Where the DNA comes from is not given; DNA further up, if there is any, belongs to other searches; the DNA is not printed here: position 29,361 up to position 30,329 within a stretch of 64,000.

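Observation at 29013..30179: Alpha/beta-hydrolase + TPR fusion protein in capsule region 2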

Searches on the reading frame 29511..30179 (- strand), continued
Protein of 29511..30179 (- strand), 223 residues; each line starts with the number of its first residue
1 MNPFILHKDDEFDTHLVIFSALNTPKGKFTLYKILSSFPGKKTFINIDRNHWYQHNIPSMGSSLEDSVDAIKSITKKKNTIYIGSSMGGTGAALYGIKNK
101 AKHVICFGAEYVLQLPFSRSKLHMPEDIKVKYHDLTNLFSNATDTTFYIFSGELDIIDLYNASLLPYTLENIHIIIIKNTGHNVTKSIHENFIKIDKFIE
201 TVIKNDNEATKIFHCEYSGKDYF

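Call 51: search_protein_families(proteins=[P0013, P0028, P0074, P0091, P0105, P0080, P0069, P0115, P0012, P0058], library=ncbifam, max_evalue=0.001)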
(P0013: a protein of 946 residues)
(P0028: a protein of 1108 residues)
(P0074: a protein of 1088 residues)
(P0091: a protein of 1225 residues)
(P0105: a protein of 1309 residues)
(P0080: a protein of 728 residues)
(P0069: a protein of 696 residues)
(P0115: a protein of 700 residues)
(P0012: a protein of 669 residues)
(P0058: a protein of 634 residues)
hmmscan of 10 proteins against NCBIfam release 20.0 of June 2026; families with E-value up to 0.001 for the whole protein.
P0013 (946 aa): 23 families
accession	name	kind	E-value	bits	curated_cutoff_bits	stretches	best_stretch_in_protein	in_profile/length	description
NF040959.1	MamA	equivalog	1.2e-24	86.9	200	2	793-917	68-192/204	magnetosome protein MamA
TIGR02917.1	PEP_TPR_lipo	equivalog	3.5e-20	71.5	312.2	2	870-942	471-679/899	XrtA/PEP-CTERM system TPR-repeat protein PrsT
TIGR02521.1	type_IV_pilW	equivalog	7.1e-17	61.7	154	2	824-923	129-228/234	type IV pilus biogenesis/stability protein PilW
TIGR02795.1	tol_pal_ybgF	equivalog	6.6e-16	59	90.1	1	834-924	6-102/119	tol-pal system protein YbgF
TIGR00540.1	TPR_hemY_coli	hypoth_equivalog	8.8e-12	44.5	142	1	237-344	288-383/385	heme biosynthesis-associated TPR protein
NF008756.0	PRK11788.1-4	equivalog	5.8e-10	38.7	474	1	791-939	136-290/389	lipopolysaccharide assembly protein LapB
NF008757.0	PRK11788.1-5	equivalog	9.7e-09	34.8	363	1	833-942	110-224/388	lipopolysaccharide assembly protein LapB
NF033920.0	C39_PA2778_fam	equivalog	1.3e-07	31.3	150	1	839-928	165-254/255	PA2778 family cysteine peptidase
NF008391.2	PRK11189.1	equivalog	8e-07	28.8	250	1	830-901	65-136/297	lipoprotein NlpI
NF047371.1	FlcA_CTERM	equivalog_domain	1.1e-06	27.4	300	1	747-933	336-542/646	periplasmic flagellar collar protein FlcA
TIGR02552.1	LcrH_SycD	equivalog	1.3e-06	28.2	104.8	1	833-942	21-130/136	SycD/LcrH family type III secretion system chaperone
NF033758.1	gliding_GltE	equivalog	1.7e-06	27.3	225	0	755-898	151-290/411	adventurous gliding motility TPR repeat lipoprotein GltE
NF002725.1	PRK02603.1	equivalog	4.4e-06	26.8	143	1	834-919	39-127/173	photosystem I assembly protein Ycf3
NF047507.1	TPR_BatC_Lepto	exception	5.4e-06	26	175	0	812-897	40-129/214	TPR repeat-containing protein BatC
NF052312.1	T9SS_PorW_SprE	equivalog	6e-06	25.2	250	1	812-914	272-378/716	type IX secretion system periplasmic lipoprotein PorW/SprE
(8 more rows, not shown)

P0028 (1108 aa): 6 families
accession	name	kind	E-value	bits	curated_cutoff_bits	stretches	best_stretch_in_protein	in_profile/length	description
TIGR02917.1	PEP_TPR_lipo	equivalog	3.3e-10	38.5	312.2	1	246-388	404-546/899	XrtA/PEP-CTERM system TPR-repeat protein PrsT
NF040959.1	MamA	equivalog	1.2e-09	37.9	200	1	309-382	73-146/204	magnetosome protein MamA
NF033762.1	social_mot_Tgl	equivalog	2.1e-07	30.6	225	1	276-359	34-118/252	social motility TPR repeat lipoprotein Tgl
TIGR02521.1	type_IV_pilW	equivalog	2.2e-05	24.1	154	1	277-340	35-98/234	type IV pilus biogenesis/stability protein PilW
NF033758.1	gliding_GltE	equivalog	0.00017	20.7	225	1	263-378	74-191/411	adventurous gliding motility TPR repeat lipoprotein GltE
TIGR02552.1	LcrH_SycD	equivalog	0.00018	21.2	104.8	0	277-356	22-101/136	SycD/LcrH family type III secretion system chaperone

P0074 (1088 aa): 4 families
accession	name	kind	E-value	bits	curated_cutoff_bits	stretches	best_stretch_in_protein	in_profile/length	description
NF040959.1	MamA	equivalog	2.7e-09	36.8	200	1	253-358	50-155/204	magnetosome protein MamA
TIGR03939.1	PGA_TPR_OMP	equivalog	0.00023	19.5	366.65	0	253-370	32-148/800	poly-beta-1,6 N-acetyl-D-glucosamine export porin PgaA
TIGR02552.1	LcrH_SycD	equivalog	0.00029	20.6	104.8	1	280-339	58-117/136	SycD/LcrH family type III secretion system chaperone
TIGR02521.1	type_IV_pilW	equivalog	0.00075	19.1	154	0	257-334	116-195/234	type IV pilus biogenesis/stability protein PilW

P0091 (1225 aa): 13 families
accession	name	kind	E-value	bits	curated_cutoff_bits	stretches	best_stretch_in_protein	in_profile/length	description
NF040959.1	MamA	equivalog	4e-56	189.7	200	6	263-397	35-167/204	magnetosome protein MamA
TIGR02917.1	PEP_TPR_lipo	equivalog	1.5e-53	181.9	312.2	5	744-1045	561-865/899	XrtA/PEP-CTERM system TPR-repeat protein PrsT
TIGR02552.1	LcrH_SycD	equivalog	7.2e-32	110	104.8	1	266-381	20-135/136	SycD/LcrH family type III secretion system chaperone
NF041522.1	TPR_sll0314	equivalog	7.3e-23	81.2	225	0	439-485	193-239/275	Sll0314/Alr1548 family TPR repeat-containing protein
NF033920.0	C39_PA2778_fam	equivalog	1.7e-18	67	150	0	267-363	159-255/255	PA2778 family cysteine peptidase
NF008520.0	PRK11447.1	equivalog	3.7e-08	31.6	858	0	270-346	467-543/1157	cellulose synthase complex outer membrane protein BcsC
NF007468.0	PRK10049.1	equivalog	4.7e-07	28.4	1043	0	1073-1146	100-173/817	poly-beta-1,6 N-acetyl-D-glucosamine export porin PgaA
NF053852.1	vesicle_Bd0635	exception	2.8e-06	27.1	250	0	982-1050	140-208/223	CpoB-like predatory vesicle lipoprotein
NF047712.1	CrliSynInhib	equivalog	8.2e-06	25.2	300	0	466-516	110-160/218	curli synthesis inhibitor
NF047936.1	antiphage_GapS6b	subfamily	1.3e-05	23.2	850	0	909-972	474-538/1089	GapS6b family protein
TIGR03939.1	PGA_TPR_OMP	equivalog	3.5e-05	22.2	366.65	1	267-373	398-504/800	poly-beta-1,6 N-acetyl-D-glucosamine export porin PgaA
NF033758.1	gliding_GltE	equivalog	0.00016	20.8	225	0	308-358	232-282/411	adventurous gliding motility TPR repeat lipoprotein GltE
NF033709.1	PorV_fam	subfamily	0.00071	19.2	90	0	478-518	14-54/326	PorV/PorQ family protein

P0105 (1309 aa): 18 families
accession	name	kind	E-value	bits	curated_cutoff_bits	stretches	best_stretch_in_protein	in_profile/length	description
TIGR02917.1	PEP_TPR_lipo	equivalog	9.3e-17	60.2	312.2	1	836-1011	586-762/899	XrtA/PEP-CTERM system TPR-repeat protein PrsT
NF040959.1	MamA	equivalog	5.1e-16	58.7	200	2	836-948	90-202/204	magnetosome protein MamA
TIGR02521.1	type_IV_pilW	equivalog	5.7e-12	45.7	154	1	922-992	34-103/234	type IV pilus biogenesis/stability protein PilW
TIGR02552.1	LcrH_SycD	equivalog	8.5e-12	45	104.8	2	925-990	58-125/136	SycD/LcrH family type III secretion system chaperone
NF033920.0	C39_PA2778_fam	equivalog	1.2e-09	38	150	2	884-985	155-255/255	PA2778 family cysteine peptidase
TIGR00990.1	3a0801s09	subfamily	2.3e-07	29.8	757.25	1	868-985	348-464/615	mitochondrial import receptor subunit TOM70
TIGR03939.1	PGA_TPR_OMP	equivalog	4e-07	28.7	366.65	1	854-1005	89-240/800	poly-beta-1,6 N-acetyl-D-glucosamine export porin PgaA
TIGR00540.1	TPR_hemY_coli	hypoth_equivalog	5.5e-07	28.7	142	0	861-911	336-385/385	heme biosynthesis-associated TPR protein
NF008756.0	PRK11788.1-4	equivalog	2.4e-06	26.8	474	1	858-1012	148-304/389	lipopolysaccharide assembly protein LapB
NF007692.0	PRK10370.1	equivalog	4.9e-06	26.3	306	0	899-967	61-128/206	heme lyase NrfEFG subunit NrfG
NF008757.0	PRK11788.1-5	equivalog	2e-05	23.9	363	1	849-1004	139-297/388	lipopolysaccharide assembly protein LapB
TIGR02795.1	tol_pal_ybgF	equivalog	0.00018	22.1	90.1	0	857-913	45-104/119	tol-pal system protein YbgF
NF008520.0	PRK11447.1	equivalog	0.00023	19.1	858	0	858-918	468-528/1157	cellulose synthase complex outer membrane protein BcsC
NF033762.1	social_mot_Tgl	equivalog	0.00029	20.3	225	1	866-946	46-127/252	social motility TPR repeat lipoprotein Tgl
NF052230.1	T9SS_PorE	exception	0.00034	19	600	1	864-952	31-124/648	PorE family type IX secretion system protein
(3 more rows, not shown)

P0080 (728 aa): 5 families
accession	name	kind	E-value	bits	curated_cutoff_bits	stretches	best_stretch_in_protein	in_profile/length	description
TIGR02917.1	PEP_TPR_lipo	equivalog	2.8e-09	35.4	312.2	1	240-382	398-540/899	XrtA/PEP-CTERM system TPR-repeat protein PrsT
NF040959.1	MamA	equivalog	3.5e-06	26.6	200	1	252-340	84-172/204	magnetosome protein MamA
NF033762.1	social_mot_Tgl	equivalog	4.5e-06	26.2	225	1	272-368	30-127/252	social motility TPR repeat lipoprotein Tgl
NF033758.1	gliding_GltE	equivalog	0.00048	19.2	225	0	262-378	176-293/411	adventurous gliding motility TPR repeat lipoprotein GltE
TIGR02552.1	LcrH_SycD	equivalog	0.0006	19.5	104.8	0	277-380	22-125/136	SycD/LcrH family type III secretion system chaperone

P0069 (696 aa): 0 families

P0115 (700 aa): 15 families
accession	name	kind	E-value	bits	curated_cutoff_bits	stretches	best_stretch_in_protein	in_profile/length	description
NF007240.0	PRK09677.1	equivalog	1.2e-10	41.2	243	1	435-572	58-182/192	putative lipopolysaccharide biosynthesis O-acetyl transferase WbbJ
NF007499.0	PRK10092.1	equivalog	1.7e-08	34.5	314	1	452-572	63-181/183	maltose O-acetyltransferase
NF058585.1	HptprglPActTf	PfamEq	2.4e-07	30.5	300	1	519-573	106-159/172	heptaprenylglyceryl phosphate O-acetyltransferase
NF000311.1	Vat_ABCDEFH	equivalog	5.3e-06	26.1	300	1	518-577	109-167/201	Vat family streptogramin A O-acetyltransferase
TIGR03570.1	NeuD_NnaD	subfamily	1.9e-05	24.4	160.8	0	519-569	153-202/202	NeuD/PglB/VioB family sugar acetyltransferase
NF007076.0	PRK09527.1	equivalog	3.2e-05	23.4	347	0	520-572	132-183/203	galactoside O-acetyltransferase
NF033468.1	stregram_VatI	exception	4.1e-05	23.5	415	0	517-577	110-169/208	streptogramin A O-acetyltransferase Vat(I)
TIGR04008.1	WcaF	equivalog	5.4e-05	23.2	326.3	1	445-574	54-178/180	colanic acid biosynthesis acetyltransferase WcaF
NF000020.1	stregram_VatE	exception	0.00012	21.8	450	1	518-573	114-168/214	streptogramin A O-acetyltransferase Vat(E)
NF007797.0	PRK10502.1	subfamily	0.00013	21.7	192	1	445-573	55-178/183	WcaF family extracellular polysaccharide biosynthesis acetyltransferase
TIGR03308.1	phn_thr-fam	hypoth_equivalog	0.00017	21.5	201.65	0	517-572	106-160/204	phosphonate metabolim protein, transferase hexapeptide repeat family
NF000490.1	chloram_CatB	equivalog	0.0002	20.8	350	1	509-574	100-164/210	type B chloramphenicol O-acetyltransferase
NF000101.1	stregram_VatA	exception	0.00034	20.3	450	0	518-573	117-171/219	streptogramin A O-acetyltransferase Vat(A)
NF000111.1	stregram_VatD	exception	0.00068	19.5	400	0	516-570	110-163/209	streptogramin A O-acetyltransferase Vat(D)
NF000504.1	stregram_VatH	exception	0.00077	19.4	475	0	509-576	107-173/216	streptogramin A O-acetyltransferase Vat(H)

P0012 (669 aa): 6 families
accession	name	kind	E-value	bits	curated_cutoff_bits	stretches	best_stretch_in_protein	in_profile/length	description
TIGR02917.1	PEP_TPR_lipo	equivalog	9.1e-09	33.7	312.2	1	548-654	524-630/899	XrtA/PEP-CTERM system TPR-repeat protein PrsT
TIGR03712.1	acc_sec_asp2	equivalog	1.3e-07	31.1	210.75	1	319-411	291-383/511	accessory Sec system protein Asp2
NF033892.1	XcbB_CpsF_sero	subfamily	4.5e-06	26.2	125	0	86-114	158-186/291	XcbB/CpsF family capsular polysaccharide biosynthesis protein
NF040959.1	MamA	equivalog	7.6e-05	22.2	200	1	551-653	30-167/204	magnetosome protein MamA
TIGR03302.1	OM_YfiO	subfamily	0.00012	21.6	81.4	1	555-625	31-104/239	outer membrane protein assembly factor BamD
TIGR00540.1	TPR_hemY_coli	hypoth_equivalog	0.00023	20.1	142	1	522-610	291-378/385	heme biosynthesis-associated TPR protein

P0058 (634 aa): 19 families
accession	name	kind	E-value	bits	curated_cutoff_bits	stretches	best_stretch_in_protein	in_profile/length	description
TIGR02917.1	PEP_TPR_lipo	equivalog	6.6e-24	83.8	312.2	1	382-623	443-689/899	XrtA/PEP-CTERM system TPR-repeat protein PrsT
TIGR00990.1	3a0801s09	subfamily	3.6e-18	65.6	757.25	2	427-624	354-546/615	mitochondrial import receptor subunit TOM70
NF040959.1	MamA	equivalog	7.5e-17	61.4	200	2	440-580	39-179/204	magnetosome protein MamA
TIGR02521.1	type_IV_pilW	equivalog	6.1e-14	52.1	154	2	471-569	30-128/234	type IV pilus biogenesis/stability protein PilW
NF033758.1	gliding_GltE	equivalog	3.5e-12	46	225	1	435-593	185-342/411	adventurous gliding motility TPR repeat lipoprotein GltE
NF033920.0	C39_PA2778_fam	equivalog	6.5e-12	45.4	150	2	371-466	155-252/255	PA2778 family cysteine peptidase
TIGR00540.1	TPR_hemY_coli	hypoth_equivalog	6.1e-11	41.7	142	1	344-459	269-380/385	heme biosynthesis-associated TPR protein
NF008757.0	PRK11788.1-5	equivalog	1.1e-10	41.2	363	1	345-470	116-246/388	lipopolysaccharide assembly protein LapB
NF008753.0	PRK11788.1-1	equivalog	2.1e-08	33.7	395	1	343-530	114-306/389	lipopolysaccharide assembly protein LapB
TIGR02552.1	LcrH_SycD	equivalog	6.6e-08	32.4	104.8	1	467-536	47-116/136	SycD/LcrH family type III secretion system chaperone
NF047371.1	FlcA_CTERM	equivalog_domain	8.3e-07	27.8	300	1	474-576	440-544/646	periplasmic flagellar collar protein FlcA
NF052312.1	T9SS_PorW_SprE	equivalog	3.9e-06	25.8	250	1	379-446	299-370/716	type IX secretion system periplasmic lipoprotein PorW/SprE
NF008756.0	PRK11788.1-4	equivalog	7.2e-06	25.3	474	1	343-538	114-314/389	lipopolysaccharide assembly protein LapB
NF040561.1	PrimPol_Msp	equivalog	1.3e-05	24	200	0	486-585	5-96/515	CRISPR-associated primase-polymerase type A1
NF002725.1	PRK02603.1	equivalog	2.4e-05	24.4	143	0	258-321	65-129/173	photosystem I assembly protein Ycf3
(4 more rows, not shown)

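Call 53: find_encoding_contigs(protein=P0011, flank=8000, max_places=2)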
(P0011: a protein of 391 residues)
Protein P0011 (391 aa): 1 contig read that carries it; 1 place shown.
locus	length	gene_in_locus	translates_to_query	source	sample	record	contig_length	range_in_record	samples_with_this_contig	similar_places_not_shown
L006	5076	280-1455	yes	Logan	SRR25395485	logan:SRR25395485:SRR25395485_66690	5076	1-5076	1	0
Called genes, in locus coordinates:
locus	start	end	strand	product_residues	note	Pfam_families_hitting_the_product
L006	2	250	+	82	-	?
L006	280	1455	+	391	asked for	PF13181:TPR_8 (faint), PF07719:TPR_2 (faint), PF14559:TPR_19 (weak), PF00515:TPR_1 (weak)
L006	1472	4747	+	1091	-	PF00534:Glycos_transf_1, PF13692:Glyco_trans_1_4, PF05159:Capsule_synth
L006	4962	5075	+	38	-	?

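Call 54: find_encoding_contigs(protein=P0020, flank=8000, max_places=2)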
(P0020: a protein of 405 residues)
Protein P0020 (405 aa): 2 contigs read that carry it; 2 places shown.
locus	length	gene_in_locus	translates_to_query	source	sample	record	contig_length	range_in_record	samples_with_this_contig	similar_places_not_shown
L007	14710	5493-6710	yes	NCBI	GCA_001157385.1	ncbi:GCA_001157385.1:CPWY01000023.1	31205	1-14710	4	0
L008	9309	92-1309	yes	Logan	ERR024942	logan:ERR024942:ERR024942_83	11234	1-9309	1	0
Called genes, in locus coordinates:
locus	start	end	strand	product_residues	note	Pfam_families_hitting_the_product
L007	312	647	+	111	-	-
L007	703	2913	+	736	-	PF27430:YdfE_N, PF27432:YdfE_C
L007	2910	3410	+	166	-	PF05565:Sipho_Gp157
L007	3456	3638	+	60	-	-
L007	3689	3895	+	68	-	-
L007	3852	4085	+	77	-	PF13986:DUF4224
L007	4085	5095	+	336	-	PF22022:Phage_int_M (weak), PF00589:Phage_integrase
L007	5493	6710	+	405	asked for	PF13428:TPR_14 (faint), PF07719:TPR_2 (faint), PF13181:TPR_8 (faint), PF13432:TPR_16 (faint), PF00515:TPR_1 (faint), PF13414:TPR_11 (faint)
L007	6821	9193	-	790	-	PF09008:Head_binding, PF13884:Peptidase_S74 (weak)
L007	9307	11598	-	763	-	-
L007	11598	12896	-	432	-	PF16928:Inj_translocase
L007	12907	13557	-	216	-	PF25688:P22_gp7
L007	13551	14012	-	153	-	PF11039:DUF2824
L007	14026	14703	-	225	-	-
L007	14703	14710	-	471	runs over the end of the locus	PF11134:Phage_stabilise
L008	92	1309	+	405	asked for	PF13428:TPR_14 (faint), PF07719:TPR_2 (faint), PF13181:TPR_8 (faint), PF13432:TPR_16 (faint), PF00515:TPR_1 (faint), PF13414:TPR_11 (faint)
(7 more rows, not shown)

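Call 55: find_encoding_contigs(protein=P0050, flank=8000, max_places=2)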
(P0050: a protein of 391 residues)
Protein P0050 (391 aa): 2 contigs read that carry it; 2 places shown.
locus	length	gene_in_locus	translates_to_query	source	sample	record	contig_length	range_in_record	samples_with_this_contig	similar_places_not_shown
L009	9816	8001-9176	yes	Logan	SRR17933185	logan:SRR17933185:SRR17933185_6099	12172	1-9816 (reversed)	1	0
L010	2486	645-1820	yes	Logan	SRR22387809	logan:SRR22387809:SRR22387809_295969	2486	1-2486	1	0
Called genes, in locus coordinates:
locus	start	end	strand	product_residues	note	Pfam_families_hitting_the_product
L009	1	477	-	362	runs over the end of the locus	PF05159:Capsule_synth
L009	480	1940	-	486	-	PF13641:Glyco_tranf_2_3, PF00535:Glycos_transf_2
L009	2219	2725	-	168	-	PF19480:DUF6016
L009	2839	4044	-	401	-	PF07719:TPR_2 (faint), PF12895:ANAPC3 (faint), PF13371:TPR_9 (faint), PF13181:TPR_8 (faint), PF13428:TPR_14 (faint), PF13432:TPR_16 (faint), PF00515:TPR_1 (faint), PF14559:TPR_19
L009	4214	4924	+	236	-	PF02348:CTP_transf_3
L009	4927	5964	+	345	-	-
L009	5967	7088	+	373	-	PF01071:GARS_A (weak), PF02655:ATP-grasp_3, PF07478:Dala_Dala_lig_C (weak), PF13535:ATP-grasp_4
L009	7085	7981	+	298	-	PF01073:3Beta_HSD, PF01370:Epimerase, PF04321:RmlD_sub_bind, PF07993:NAD_binding_4 (faint), PF13460:NAD_binding_10, PF16363:GDP_Man_Dehyd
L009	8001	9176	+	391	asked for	PF13424:TPR_12 (faint), PF00515:TPR_1 (faint), PF07719:TPR_2 (faint), PF12895:ANAPC3 (faint), PF13414:TPR_11 (faint), PF13428:TPR_14 (faint), PF13432:TPR_16 (faint), PF14559:TPR_19 (weak), +1 more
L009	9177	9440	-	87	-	-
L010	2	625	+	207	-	?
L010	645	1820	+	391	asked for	PF13424:TPR_12 (faint), PF00515:TPR_1 (faint), PF07719:TPR_2 (faint), PF12895:ANAPC3 (faint), PF13414:TPR_11 (faint), PF13428:TPR_14 (faint), PF13432:TPR_16 (faint), PF14559:TPR_19 (weak), +1 more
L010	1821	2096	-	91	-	-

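Call 56: find_encoding_contigs(protein=P0100, flank=8000, max_places=2)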
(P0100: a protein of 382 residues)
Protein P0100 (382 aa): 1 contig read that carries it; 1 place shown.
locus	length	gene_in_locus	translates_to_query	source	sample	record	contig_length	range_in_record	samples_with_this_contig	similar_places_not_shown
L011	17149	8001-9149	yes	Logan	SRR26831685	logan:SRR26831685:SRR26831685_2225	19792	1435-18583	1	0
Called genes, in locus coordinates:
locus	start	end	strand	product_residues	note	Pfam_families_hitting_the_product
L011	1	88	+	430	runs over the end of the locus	PF04230:PS_pyruv_trans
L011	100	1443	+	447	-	PF01128:IspD, PF12804:NTP_transf_3, PF08659:KR, PF13561:adh_short_C2, PF01370:Epimerase (weak), PF00106:adh_short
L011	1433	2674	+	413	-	-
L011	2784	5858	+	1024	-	-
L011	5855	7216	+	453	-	PF16254:DUF4910, PF09940:DUF2172, PF16221:HTH_47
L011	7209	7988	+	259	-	PF02522:Antibiotic_NAT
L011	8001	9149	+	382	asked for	PF07719:TPR_2 (faint), PF13174:TPR_6 (faint), PF00515:TPR_1 (faint), PF12895:ANAPC3 (weak), PF13424:TPR_12 (weak), PF13428:TPR_14 (weak), PF25064:ARM_TT21_5th (weak), PF14559:TPR_19, +4 more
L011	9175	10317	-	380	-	PF13174:TPR_6 (faint), PF13414:TPR_11 (faint), PF13428:TPR_14 (faint), PF14559:TPR_19 (faint), PF13424:TPR_12 (weak), PF13432:TPR_16, PF00515:TPR_1 (weak), PF07719:TPR_2 (weak)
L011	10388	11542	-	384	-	PF01041:DegT_DnrJ_EryC1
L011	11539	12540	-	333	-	PF00106:adh_short, PF01073:3Beta_HSD, PF01370:Epimerase, PF02719:Polysacc_synt_2, PF04321:RmlD_sub_bind, PF05368:NmrA (weak), PF13460:NAD_binding_10, PF16363:GDP_Man_Dehyd, +1 more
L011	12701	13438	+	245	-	PF02348:CTP_transf_3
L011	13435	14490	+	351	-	PF06722:EryCIII-like_C (faint)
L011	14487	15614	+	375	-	PF01071:GARS_A, PF02655:ATP-grasp_3, PF07478:Dala_Dala_lig_C, PF13535:ATP-grasp_4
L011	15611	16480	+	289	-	PF01370:Epimerase, PF04321:RmlD_sub_bind, PF05368:NmrA (faint), PF07993:NAD_binding_4 (faint), PF13460:NAD_binding_10, PF01073:3Beta_HSD, PF16363:GDP_Man_Dehyd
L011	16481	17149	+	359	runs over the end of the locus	PF03102:NeuB, PF08666:SAF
